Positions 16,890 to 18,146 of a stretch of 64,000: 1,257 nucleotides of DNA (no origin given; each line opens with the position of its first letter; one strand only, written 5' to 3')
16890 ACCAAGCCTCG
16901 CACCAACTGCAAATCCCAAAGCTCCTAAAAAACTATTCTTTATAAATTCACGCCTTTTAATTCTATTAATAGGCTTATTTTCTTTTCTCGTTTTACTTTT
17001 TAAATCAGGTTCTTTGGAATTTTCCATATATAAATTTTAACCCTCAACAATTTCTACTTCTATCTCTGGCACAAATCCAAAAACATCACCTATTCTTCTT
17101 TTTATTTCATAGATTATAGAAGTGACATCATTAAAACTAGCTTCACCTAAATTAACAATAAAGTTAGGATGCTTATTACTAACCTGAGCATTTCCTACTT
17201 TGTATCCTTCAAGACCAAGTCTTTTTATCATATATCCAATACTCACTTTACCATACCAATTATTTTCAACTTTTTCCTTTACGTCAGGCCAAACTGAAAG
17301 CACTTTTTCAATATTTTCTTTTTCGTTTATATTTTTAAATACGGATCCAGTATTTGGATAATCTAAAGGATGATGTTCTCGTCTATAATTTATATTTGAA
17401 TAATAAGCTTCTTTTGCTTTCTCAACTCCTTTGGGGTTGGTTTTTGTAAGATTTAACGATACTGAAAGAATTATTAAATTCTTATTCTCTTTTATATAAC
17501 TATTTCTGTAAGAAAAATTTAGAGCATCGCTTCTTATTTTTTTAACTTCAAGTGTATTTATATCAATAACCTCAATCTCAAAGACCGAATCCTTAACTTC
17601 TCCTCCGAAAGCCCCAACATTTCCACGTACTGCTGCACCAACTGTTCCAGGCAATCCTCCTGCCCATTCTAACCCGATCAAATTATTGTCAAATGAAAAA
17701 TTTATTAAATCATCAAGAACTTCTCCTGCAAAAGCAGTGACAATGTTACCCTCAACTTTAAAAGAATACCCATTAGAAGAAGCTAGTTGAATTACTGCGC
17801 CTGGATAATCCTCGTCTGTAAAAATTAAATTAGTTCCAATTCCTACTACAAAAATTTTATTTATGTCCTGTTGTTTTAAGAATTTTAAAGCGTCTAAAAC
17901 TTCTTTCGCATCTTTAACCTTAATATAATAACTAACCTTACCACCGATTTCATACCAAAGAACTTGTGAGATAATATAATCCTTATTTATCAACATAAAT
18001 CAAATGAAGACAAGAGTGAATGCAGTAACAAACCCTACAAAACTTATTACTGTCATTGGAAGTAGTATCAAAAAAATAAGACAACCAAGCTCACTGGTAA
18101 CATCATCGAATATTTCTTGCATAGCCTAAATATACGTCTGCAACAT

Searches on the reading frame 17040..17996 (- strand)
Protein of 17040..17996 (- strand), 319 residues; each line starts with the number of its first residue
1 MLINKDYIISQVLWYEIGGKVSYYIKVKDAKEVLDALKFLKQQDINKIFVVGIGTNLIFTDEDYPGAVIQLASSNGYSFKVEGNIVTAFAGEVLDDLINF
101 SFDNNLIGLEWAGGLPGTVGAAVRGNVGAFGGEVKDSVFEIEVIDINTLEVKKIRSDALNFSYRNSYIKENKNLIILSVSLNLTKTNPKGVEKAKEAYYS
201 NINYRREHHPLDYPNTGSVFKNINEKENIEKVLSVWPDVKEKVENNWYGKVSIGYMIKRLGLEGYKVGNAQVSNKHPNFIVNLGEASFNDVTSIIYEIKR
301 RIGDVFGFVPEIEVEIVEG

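Call 81: search_protein_families(library=pfam, proteins=[window:17040-17996:-], max_evalue=0.00001)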
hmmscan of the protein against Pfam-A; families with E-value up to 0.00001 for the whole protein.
window:17040-17996:- (319 aa): 2 families
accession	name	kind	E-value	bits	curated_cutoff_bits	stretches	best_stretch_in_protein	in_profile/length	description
PF02873.21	MurB_C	-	2.4e-23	82.6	27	1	198-317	6-99/99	UDP-N-acetylenolpyruvoylglucosamine reductase, C-terminal domain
PF01565.28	FAD_binding_4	-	3e-15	56.6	26.4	1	22-145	2-130/139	FAD binding domain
